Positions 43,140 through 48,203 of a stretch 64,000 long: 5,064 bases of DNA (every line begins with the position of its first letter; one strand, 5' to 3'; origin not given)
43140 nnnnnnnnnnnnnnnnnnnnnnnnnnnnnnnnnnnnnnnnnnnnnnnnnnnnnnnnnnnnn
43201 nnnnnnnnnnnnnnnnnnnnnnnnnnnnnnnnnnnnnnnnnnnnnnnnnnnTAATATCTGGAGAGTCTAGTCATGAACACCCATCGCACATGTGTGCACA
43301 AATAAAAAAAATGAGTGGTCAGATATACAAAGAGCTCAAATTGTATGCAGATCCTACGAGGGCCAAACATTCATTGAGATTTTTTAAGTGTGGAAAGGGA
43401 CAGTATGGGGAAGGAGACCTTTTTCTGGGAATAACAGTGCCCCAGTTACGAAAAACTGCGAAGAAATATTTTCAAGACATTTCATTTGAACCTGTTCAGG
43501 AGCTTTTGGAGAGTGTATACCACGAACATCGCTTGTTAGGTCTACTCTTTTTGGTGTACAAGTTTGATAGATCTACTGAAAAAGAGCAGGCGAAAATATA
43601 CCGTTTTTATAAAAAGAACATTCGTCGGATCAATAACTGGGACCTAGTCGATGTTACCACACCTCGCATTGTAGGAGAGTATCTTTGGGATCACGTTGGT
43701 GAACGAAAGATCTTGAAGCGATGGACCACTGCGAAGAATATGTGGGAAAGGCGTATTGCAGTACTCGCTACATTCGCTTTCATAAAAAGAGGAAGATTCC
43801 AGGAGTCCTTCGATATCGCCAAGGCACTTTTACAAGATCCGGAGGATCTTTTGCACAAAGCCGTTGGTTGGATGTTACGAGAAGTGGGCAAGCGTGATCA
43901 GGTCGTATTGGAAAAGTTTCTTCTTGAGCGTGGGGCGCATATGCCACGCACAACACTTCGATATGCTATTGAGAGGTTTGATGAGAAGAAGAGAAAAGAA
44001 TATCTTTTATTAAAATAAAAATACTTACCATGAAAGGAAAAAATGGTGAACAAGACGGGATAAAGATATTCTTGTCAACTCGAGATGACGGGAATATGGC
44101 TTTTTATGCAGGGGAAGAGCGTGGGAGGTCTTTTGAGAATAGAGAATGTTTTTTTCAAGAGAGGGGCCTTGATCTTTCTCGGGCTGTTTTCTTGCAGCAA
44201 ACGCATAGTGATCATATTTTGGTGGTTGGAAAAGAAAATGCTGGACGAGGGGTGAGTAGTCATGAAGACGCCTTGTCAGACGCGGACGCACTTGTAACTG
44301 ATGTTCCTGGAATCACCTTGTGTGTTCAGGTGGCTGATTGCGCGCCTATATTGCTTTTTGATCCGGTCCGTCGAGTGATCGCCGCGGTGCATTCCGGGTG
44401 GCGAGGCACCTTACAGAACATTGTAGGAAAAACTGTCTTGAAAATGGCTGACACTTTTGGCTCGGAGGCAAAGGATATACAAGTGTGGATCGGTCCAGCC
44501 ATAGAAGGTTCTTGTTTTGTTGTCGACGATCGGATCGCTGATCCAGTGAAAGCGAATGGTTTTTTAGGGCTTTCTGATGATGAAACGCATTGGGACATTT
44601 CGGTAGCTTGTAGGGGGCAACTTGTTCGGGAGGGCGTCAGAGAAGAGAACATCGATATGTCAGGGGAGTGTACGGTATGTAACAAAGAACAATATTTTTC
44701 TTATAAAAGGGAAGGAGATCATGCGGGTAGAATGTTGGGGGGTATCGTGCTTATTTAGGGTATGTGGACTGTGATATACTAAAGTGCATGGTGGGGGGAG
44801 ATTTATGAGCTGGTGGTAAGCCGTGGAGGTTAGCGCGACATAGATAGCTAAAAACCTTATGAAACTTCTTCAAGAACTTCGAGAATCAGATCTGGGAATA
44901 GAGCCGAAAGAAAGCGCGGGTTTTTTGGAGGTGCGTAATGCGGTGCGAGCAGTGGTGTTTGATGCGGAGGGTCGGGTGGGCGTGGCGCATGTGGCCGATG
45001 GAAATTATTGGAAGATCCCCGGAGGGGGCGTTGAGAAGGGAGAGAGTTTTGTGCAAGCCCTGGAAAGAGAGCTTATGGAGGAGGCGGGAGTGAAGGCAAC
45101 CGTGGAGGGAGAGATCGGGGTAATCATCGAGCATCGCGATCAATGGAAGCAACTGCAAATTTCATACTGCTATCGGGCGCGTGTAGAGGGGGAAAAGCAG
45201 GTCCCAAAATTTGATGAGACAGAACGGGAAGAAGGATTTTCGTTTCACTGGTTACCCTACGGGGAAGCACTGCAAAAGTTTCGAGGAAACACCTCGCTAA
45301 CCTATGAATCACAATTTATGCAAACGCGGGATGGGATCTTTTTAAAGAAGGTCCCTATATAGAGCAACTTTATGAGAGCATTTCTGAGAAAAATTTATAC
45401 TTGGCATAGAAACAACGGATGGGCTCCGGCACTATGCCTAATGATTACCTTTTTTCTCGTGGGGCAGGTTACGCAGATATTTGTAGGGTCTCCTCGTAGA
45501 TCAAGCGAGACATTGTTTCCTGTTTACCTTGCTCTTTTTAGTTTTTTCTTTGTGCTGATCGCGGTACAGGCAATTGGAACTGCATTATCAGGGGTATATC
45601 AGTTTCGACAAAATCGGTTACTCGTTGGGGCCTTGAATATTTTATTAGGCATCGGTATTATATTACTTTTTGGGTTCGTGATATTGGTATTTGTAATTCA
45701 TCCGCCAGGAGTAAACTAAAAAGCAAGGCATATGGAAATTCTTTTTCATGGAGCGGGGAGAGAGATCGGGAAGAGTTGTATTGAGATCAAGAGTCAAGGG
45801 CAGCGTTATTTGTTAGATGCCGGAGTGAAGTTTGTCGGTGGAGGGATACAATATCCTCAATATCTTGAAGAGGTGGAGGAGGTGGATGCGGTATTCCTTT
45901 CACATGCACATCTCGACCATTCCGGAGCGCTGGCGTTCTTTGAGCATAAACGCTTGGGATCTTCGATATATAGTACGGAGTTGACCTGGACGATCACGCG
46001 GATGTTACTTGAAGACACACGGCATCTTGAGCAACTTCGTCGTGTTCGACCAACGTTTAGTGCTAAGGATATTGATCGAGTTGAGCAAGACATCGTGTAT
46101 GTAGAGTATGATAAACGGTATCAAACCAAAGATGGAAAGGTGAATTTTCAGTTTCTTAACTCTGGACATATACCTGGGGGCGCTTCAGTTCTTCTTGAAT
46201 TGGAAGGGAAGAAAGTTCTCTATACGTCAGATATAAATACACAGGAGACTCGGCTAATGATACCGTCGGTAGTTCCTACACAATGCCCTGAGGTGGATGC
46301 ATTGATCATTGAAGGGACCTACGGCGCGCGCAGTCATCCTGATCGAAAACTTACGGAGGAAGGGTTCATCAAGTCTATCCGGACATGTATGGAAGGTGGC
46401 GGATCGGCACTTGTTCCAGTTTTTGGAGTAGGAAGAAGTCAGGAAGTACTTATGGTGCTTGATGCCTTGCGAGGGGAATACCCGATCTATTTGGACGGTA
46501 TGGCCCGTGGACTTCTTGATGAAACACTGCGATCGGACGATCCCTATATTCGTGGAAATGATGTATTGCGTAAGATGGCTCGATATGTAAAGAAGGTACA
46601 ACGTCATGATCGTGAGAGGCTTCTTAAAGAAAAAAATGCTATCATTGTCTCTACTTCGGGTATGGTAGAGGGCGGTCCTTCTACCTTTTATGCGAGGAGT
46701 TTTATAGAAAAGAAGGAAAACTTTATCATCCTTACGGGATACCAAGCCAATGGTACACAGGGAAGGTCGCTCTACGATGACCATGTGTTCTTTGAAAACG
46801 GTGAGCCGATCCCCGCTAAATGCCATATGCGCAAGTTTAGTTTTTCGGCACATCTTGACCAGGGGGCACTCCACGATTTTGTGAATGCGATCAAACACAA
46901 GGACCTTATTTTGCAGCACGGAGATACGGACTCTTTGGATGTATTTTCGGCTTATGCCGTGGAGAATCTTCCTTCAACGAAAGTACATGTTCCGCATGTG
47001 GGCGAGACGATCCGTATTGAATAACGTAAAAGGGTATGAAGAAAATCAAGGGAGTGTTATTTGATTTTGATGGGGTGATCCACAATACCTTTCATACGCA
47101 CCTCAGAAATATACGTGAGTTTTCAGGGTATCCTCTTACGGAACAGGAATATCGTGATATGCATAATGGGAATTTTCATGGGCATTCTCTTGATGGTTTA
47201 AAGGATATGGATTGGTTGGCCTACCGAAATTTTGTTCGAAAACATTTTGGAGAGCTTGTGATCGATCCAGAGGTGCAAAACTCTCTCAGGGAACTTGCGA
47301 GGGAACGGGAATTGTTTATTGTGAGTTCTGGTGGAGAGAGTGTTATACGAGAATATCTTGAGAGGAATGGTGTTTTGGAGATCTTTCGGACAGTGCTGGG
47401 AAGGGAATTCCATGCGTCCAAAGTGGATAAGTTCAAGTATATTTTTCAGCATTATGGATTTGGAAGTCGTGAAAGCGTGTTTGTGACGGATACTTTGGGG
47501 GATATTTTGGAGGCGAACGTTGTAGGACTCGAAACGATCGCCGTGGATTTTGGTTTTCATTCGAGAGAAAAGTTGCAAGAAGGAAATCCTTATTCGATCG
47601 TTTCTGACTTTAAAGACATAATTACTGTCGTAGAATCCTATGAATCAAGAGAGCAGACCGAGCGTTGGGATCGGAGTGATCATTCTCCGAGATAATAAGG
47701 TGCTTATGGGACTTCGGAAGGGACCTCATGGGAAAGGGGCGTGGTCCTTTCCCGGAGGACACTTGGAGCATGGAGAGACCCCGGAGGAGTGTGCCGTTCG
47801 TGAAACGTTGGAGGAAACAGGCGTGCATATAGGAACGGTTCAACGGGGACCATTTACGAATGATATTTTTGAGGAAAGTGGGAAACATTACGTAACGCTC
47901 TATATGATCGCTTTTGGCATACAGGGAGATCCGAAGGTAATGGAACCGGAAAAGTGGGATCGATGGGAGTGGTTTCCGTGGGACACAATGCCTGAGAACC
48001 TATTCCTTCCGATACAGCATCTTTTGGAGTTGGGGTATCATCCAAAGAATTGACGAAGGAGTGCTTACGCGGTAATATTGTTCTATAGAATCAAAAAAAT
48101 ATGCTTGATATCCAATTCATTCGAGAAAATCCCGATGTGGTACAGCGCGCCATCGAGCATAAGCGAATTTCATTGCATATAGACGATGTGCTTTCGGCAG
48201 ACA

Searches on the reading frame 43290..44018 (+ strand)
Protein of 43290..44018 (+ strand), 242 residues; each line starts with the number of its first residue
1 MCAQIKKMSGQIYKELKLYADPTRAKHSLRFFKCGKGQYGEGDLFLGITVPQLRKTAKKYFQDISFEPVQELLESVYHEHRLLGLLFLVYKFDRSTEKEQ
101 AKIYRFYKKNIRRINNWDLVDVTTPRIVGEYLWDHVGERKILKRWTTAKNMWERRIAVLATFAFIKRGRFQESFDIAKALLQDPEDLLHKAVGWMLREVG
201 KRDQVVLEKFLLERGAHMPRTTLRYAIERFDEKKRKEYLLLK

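Call 32: search_protein_families(library=pfam, proteins=[window:43290-44018:+], max_evalue=0.001)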
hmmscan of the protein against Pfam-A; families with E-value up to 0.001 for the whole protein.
window:43290-44018:+ (242 aa): 1 family
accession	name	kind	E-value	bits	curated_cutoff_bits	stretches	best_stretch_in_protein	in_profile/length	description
PF08713.17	DNA_alkylation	-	7.4e-65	219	21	1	14-230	3-213/213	DNA alkylation repair enzyme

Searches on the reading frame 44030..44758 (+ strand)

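Call 32: search_protein_families(library=pfam, proteins=[window:44030-44758:+], max_evalue=0.001)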
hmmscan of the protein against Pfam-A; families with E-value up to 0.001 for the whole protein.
window:44030-44758:+ (242 aa): 1 family
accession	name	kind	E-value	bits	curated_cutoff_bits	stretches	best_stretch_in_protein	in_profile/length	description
PF02578.20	Cu-oxidase_4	-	2.7e-66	223.8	22.9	1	20-239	14-237/238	Multi-copper polyphenol oxidoreductase laccase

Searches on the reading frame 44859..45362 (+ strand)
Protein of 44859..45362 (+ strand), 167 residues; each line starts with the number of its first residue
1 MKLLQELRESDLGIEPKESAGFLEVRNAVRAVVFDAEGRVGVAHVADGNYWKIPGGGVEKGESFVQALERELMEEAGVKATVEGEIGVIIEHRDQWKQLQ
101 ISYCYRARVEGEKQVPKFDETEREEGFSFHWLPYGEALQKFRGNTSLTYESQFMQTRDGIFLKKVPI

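Call 7: search_protein_families(library=pfam, proteins=[window:44859-45362:+], max_evalue=0.01)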
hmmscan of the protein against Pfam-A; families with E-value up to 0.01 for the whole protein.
window:44859-45362:+ (167 aa): 3 families
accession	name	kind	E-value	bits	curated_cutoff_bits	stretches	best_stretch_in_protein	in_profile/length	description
PF00293.34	NUDIX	-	1.4e-17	64.4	21.1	1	26-140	3-120/134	NUDIX domain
PF14815.12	NUDIX_4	-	0.0025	18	35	1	48-136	24-97/113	NUDIX domain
PF22327.2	Nudt16-like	-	0.0086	16.5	27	0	53-85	37-72/161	U8 snoRNA-decapping enzyme-like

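Call 8: search_protein_families(library=ncbifam, proteins=[window:44859-45362:+], max_evalue=0.01)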
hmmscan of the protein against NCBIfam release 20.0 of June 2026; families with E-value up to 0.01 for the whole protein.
window:44859-45362:+ (167 aa): 18 families
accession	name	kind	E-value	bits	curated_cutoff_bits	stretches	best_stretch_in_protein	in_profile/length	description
NF006530.0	PRK08999.1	equivalog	4.8e-11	42.3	245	1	28-111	8-94/315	Nudix family hydrolase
NF001938.0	PRK00714.1-5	equivalog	2.9e-09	36.5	116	1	23-96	10-86/172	RNA pyrophosphohydrolase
NF001937.0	PRK00714.1-4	equivalog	3.7e-08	33.2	139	1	26-101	8-79/161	RNA pyrophosphohydrolase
NF007834.0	PRK10546.1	equivalog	1.1e-07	31.7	156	1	47-87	28-68/135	pyrimidine (deoxy)nucleoside triphosphate diphosphatase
NF008044.0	PRK10776.1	equivalog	1.3e-07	31.6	148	1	43-84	27-66/130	8-oxo-dGTP diphosphatase MutT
TIGR00586.1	mutt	equivalog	1.8e-07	31.2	97.9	1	48-121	31-103/129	8-oxo-dGTP diphosphatase MutT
NF001934.0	PRK00714.1-1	equivalog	2.2e-07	30.4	241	1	26-81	8-63/176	RNA pyrophosphohydrolase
NF001936.0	PRK00714.1-3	equivalog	2.3e-07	30.8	118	1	26-80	7-66/155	RNA pyrophosphohydrolase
NF001935.0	PRK00714.1-2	equivalog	2.9e-06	26.9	259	1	29-101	11-79/183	RNA pyrophosphohydrolase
NF052459.1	OxoGTPPhMutT1Mycb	equivalog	2e-05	23.8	475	1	36-142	16-114/292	8-oxo-(d)GTP phosphatase MutT1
NF006961.0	PRK09438.1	equivalog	2.1e-05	24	103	1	32-86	14-69/151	dihydroneopterin triphosphate diphosphatase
NF012016.0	PRK15472.1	equivalog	5.9e-05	22.8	95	1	50-81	32-63/141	nucleoside triphosphatase NudI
NF041652.1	Nud_hyd_Dein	equivalog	6.5e-05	23.2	200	1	27-93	22-87/152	Nudix hydrolase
TIGR02705.1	nudix_YtkD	equivalog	0.00013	21.6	154.4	1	52-81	48-77/156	RNA deprotection pyrophosphohydrolase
NF011963.0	PRK15434.1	subfamily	0.00057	19.6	146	1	49-82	43-76/159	GDP-mannose mannosyl hydrolase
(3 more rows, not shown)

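Call 28: search_solved_structures(query=window:44859-45362:+, max_evalue=0.001)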
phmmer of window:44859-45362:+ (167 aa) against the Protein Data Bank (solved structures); distinct sequences matched with E-value up to 0.001: 34.
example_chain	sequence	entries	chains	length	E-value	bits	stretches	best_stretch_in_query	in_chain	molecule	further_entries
4v14_A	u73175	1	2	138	2.8e-06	30.6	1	43-83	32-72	MUTATOR MUTT PROTEIN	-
3smd_A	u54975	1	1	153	3.3e-06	30.4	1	28-89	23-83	MutT/NUDIX family protein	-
3id9_A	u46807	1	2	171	8.4e-06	29.1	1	32-118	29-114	MutT/NUDIX family protein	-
9t4d_A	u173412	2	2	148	5e-05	26.6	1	42-95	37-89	Diphosphoinositol polyphosphate phosphohydrolase 1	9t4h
9t4c_A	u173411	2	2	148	7.2e-05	26.1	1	47-97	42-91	Diphosphoinositol polyphosphate phosphohydrolase 1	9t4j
3ees_A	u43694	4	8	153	8.4e-05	25.9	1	49-92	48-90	Probable pyrophosphohydrolase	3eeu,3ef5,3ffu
9t4k_A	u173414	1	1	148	9.2e-05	25.7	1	47-95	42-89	Diphosphoinositol polyphosphate phosphohydrolase 1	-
2rrk_A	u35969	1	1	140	0.0001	25.6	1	31-85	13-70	CTP pyrophosphohydrolase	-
9t4m_A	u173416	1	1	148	0.0001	25.6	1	47-95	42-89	Diphosphoinositol polyphosphate phosphohydrolase 1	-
6pck_A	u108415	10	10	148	0.0001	25.6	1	47-95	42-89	Diphosphoinositol polyphosphate phosphohydrolase 1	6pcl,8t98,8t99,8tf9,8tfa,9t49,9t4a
6fl4_A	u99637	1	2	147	0.00011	25.5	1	46-130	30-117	Nudix hydrolase 1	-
5gp0_E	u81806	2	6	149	0.00011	25.5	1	46-130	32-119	Nudix hydrolase 1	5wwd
6dby_A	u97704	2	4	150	0.00011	25.5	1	45-130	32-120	Nudix hydrolase 1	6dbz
5zrc_A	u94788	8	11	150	0.00011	25.5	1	49-94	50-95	Putative mutator protein MutT2/NUDIX hydrolase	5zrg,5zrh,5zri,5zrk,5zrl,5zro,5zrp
9t4f_A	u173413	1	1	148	0.00011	25.4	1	47-95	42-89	Diphosphoinositol polyphosphate phosphohydrolase 1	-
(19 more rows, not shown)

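Call 44: search_protein_families(library=padloc, proteins=[window:44859-45362:+], max_evalue=0.01)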
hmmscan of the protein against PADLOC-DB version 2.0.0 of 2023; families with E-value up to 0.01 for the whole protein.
window:44859-45362:+ (167 aa): 1 family
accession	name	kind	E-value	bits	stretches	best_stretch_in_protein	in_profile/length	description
PDLC04899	PDC-S07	-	1.9e-10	38.5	1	48-114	32-97/135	-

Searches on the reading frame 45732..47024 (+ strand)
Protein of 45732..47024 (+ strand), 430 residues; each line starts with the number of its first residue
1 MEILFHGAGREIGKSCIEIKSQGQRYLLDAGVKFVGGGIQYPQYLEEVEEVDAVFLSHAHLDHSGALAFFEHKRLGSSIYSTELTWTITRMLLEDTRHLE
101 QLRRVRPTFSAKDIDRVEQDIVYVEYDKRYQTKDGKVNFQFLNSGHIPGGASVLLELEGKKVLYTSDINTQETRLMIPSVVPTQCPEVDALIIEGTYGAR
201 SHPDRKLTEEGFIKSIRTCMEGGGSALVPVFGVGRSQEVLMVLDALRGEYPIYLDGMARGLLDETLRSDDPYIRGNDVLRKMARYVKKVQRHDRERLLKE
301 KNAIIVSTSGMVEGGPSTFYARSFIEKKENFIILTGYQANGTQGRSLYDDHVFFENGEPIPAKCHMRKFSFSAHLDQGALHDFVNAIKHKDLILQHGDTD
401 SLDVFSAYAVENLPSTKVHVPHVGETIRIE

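Call 32: search_protein_families(library=pfam, proteins=[window:45732-47024:+], max_evalue=0.001)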
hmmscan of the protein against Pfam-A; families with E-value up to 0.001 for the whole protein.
window:45732-47024:+ (430 aa): 5 families
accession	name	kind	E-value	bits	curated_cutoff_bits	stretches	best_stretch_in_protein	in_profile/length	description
PF10996.14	Beta-Casp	-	1.2e-16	61.7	27.7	1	237-347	2-120/120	Beta-Casp domain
PF16661.11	Lactamase_B_6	-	1.1e-13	51.5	27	1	26-174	9-168/193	Metallo-beta-lactamase superfamily domain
PF12706.13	Lactamase_B_2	-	1.3e-09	38.4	27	1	25-197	2-166/200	Beta-lactamase superfamily domain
PF00753.33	Lactamase_B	-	7.8e-09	36.2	22.7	1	16-179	8-161/196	Metallo-beta-lactamase superfamily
PF07521.17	RMMBL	-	2.3e-08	34.3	21.6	1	360-421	2-63/63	Zn-dependent metallo-hydrolase RNA specificity domain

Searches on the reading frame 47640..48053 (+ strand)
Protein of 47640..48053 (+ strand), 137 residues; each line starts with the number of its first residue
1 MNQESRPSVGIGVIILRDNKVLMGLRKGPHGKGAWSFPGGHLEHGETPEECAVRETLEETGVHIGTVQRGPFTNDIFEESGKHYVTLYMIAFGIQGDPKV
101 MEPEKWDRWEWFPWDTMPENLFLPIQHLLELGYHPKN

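Call 7: search_protein_families(library=pfam, proteins=[window:47640-48053:+], max_evalue=0.01)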
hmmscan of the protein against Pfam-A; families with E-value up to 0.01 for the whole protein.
window:47640-48053:+ (137 aa): 2 families
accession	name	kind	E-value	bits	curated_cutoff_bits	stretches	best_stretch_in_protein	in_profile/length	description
PF00293.34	NUDIX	-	3.8e-23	82.4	21.1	1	9-119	4-121/134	NUDIX domain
PF14815.12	NUDIX_4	-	3.4e-06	27.3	35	1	13-117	4-98/113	NUDIX domain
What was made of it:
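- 47640..48053 (+): N8: NUDT15/NUDX1-type paralog of N3, outside the array. It overlaps the preceding HAD hydrolase gene by 56 nt. PF00293, 82 bits (call 7).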

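Call 8: search_protein_families(library=ncbifam, proteins=[window:47640-48053:+], max_evalue=0.01)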
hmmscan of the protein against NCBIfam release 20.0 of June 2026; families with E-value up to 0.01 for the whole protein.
window:47640-48053:+ (137 aa): 24 families
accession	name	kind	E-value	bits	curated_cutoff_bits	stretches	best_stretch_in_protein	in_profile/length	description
NF008044.0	PRK10776.1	equivalog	2.3e-11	43.7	148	1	8-99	5-95/130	8-oxo-dGTP diphosphatase MutT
TIGR00586.1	mutt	equivalog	4.5e-11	42.9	97.9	1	9-64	7-63/129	8-oxo-dGTP diphosphatase MutT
NF006530.0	PRK08999.1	equivalog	7.7e-11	41.6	245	1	8-67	7-67/315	Nudix family hydrolase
NF041652.1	Nud_hyd_Dein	equivalog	2.9e-09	37.3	200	1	12-67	17-77/152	Nudix hydrolase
NF001938.0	PRK00714.1-5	equivalog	1.1e-08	34.6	116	1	4-63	11-75/172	RNA pyrophosphohydrolase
NF001937.0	PRK00714.1-4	equivalog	1.8e-08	34.2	139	1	6-68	8-66/161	RNA pyrophosphohydrolase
TIGR02705.1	nudix_YtkD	equivalog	2.4e-08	33.7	154.4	1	30-67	42-79/156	RNA deprotection pyrophosphohydrolase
NF001935.0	PRK00714.1-2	equivalog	4.7e-08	32.7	259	1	6-68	8-66/183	RNA pyrophosphohydrolase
NF001299.0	PRK00241.1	equivalog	1.8e-07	30.9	158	1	11-68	138-194/263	NAD(+) diphosphatase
NF003785.0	PRK05379.1-1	equivalog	3.3e-07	29.8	418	1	10-66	205-261/347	bifunctional nicotinamide-nucleotide adenylyltransferase/Nudix hydroxylase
NF003788.0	PRK05379.1-5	equivalog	3.9e-07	29.7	354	1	13-115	218-327/351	bifunctional nicotinamide-nucleotide adenylyltransferase/Nudix hydroxylase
NF007834.0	PRK10546.1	equivalog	8.7e-07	28.8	156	1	12-64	8-61/135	pyrimidine (deoxy)nucleoside triphosphate diphosphatase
NF003790.0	PRK05379.2-2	equivalog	9.4e-07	28.2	403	1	9-68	218-277/354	bifunctional nicotinamide mononucleotide adenylyltransferase/ADP-ribose pyrophosphatase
NF001934.0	PRK00714.1-1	equivalog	1.5e-06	27.8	241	1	6-67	8-65/176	RNA pyrophosphohydrolase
NF003787.0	PRK05379.1-4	equivalog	3.7e-06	26.1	449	1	10-115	210-322/346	bifunctional nicotinamide-nucleotide adenylyltransferase/Nudix hydroxylase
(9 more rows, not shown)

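Call 44: search_protein_families(library=padloc, proteins=[window:47640-48053:+], max_evalue=0.01)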
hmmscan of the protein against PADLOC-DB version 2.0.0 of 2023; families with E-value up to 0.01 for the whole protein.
window:47640-48053:+ (137 aa): 1 family
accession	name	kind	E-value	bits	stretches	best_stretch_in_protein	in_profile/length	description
PDLC04899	PDC-S07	-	1.4e-14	51.9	1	12-119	11-114/135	-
